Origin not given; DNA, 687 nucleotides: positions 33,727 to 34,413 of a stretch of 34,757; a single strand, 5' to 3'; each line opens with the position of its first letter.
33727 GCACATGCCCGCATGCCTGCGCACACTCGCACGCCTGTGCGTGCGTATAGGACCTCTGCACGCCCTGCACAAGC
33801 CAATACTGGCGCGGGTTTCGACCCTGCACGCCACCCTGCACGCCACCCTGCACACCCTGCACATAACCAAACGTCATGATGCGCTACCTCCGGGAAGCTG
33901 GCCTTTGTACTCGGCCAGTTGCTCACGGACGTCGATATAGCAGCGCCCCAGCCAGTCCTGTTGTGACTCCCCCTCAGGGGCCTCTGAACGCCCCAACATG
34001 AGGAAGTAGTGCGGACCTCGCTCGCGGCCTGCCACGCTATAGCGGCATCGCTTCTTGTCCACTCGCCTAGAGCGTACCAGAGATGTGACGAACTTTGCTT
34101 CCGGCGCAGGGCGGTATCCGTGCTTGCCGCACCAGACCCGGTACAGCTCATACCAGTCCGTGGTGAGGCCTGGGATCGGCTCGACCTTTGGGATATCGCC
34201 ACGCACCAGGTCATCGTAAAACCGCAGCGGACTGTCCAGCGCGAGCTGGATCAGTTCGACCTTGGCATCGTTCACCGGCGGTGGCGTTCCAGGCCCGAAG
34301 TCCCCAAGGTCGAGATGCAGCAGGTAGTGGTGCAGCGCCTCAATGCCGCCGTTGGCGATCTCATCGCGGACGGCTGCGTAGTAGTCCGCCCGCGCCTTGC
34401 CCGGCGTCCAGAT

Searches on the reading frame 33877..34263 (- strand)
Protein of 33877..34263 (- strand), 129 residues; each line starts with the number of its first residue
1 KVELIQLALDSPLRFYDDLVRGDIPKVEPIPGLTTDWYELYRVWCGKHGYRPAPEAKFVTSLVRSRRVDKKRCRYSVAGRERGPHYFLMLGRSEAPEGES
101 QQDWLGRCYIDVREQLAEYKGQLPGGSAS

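Call 62: predict_structure(alignment_id=A2)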
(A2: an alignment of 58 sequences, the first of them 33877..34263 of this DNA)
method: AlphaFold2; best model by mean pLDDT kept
length: 129 residues; sequences in the alignment: 58
mean_pLDDT: 92.6   pTM: 0.84
mean pLDDT of the five models: 92.6, 92.5, 92.3, 91.8, 91.1
residues with pLDDT >= 90: 112; 70-90: 3; 50-70: 12; < 50: 2
segments of 3 or more residues with pLDDT < 50: none
pLDDT, mean of each block of 10 residues (from residue 1): 67 97 98 98 97 98 98 98 97 96 98 97 62
secondary structure, 60 per line:
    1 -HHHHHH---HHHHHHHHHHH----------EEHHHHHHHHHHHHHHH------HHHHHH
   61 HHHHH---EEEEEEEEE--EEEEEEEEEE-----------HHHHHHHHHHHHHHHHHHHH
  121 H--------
elements in order: H2-7 H11-21 H34-48 H55-65 E69-77 E80-89 H101-121

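Call 69: fold_search(model_id=the predicted structure, library=pdb)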
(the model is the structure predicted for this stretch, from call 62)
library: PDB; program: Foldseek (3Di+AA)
matches with E <= 10: 275; with E <= 0.001: 0
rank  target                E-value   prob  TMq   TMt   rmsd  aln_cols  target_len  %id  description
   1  7jgr_G                6.6e-02  0.60  0.35  0.15  11.6       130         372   14  Structure of Drosophila ORC bound to DNA (84 bp) and Cdc6 (released 2020-09-09)
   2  2qby_B                1.6e-01  0.75  0.35  0.13   8.2        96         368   10  Crystal structure of a heterodimer of Cdc6/Orc1 initiators bound to origin DNA (from S. solfataricus) (released 2007-09-11)
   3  1f4k_A                4.8e-01  0.41  0.38  0.41   9.8       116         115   10  CRYSTAL STRUCTURE OF THE REPLICATION TERMINATOR PROTEIN/B-SITE DNA COMPLEX (released 2001-06-08)
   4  5zi8_A                5.2e-01  0.12  0.25  0.30  11.0       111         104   15  Crystal structure of the PadR-family transcriptional regulator Rv3488 of Mycobacterium tuberculosis H37Rv in complex w (released 2018-10-17)
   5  7jgr_A                5.5e-01  0.54  0.42  0.16   9.1       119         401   11  Structure of Drosophila ORC bound to DNA (84 bp) and Cdc6 (released 2020-09-09)
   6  6abq_A                5.5e-01  0.18  0.31  0.34   9.9       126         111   17  Crystal structure of transcription factor from Listeria monocytogenes (released 2019-06-05)
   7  4yif_C                6.2e-01  0.08  0.21  0.19  12.1       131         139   13  Crystal structure of Rv0880 (released 2015-06-10)
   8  7tjh_I                7.0e-01  0.30  0.41  0.17   9.3       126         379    8  S. cerevisiae ORC bound to 84 bp ARS1 DNA and Cdc6 (state 1) with flexible Orc6 N-terminal domain (released 2022-10-05)
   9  2d1h_B                7.5e-01  0.25  0.32  0.40  12.2       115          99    8  Crystal structure of ST1889 protein from thermoacidophilic archaeon Sulfolobus tokodaii (released 2006-09-05)
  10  1s3j_B                7.5e-01  0.18  0.31  0.29  10.9       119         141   12  X-ray crystal structure of YusO protein from Bacillus subtilis (released 2004-04-13)
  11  1s3j_A                7.5e-01  0.13  0.26  0.24  11.8       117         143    9  X-ray crystal structure of YusO protein from Bacillus subtilis (released 2004-04-13)
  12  7jpp_A                8.0e-01  0.21  0.33  0.41   9.9       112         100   13  ORC-O2WH: Human Origin Recognition Complex (ORC) with dynamic/unresolved ORC1 AAA+ domain (released 2020-09-09)
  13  2nyx_B                8.5e-01  0.16  0.29  0.27   9.8       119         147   15  Crystal structure of RV1404 from Mycobacterium tuberculosis (released 2006-12-05)
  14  1dp7_P                9.0e-01  0.35  0.34  0.53   4.9        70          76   18  COCRYSTAL STRUCTURE OF RFX-DBD IN COMPLEX WITH ITS COGNATE X-BOX BINDING SITE (released 2000-03-06)
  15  7jk6_A                9.0e-01  0.33  0.40  0.16  10.0       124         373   12  Structure of Drosophila ORC in the active conformation (released 2020-09-09)
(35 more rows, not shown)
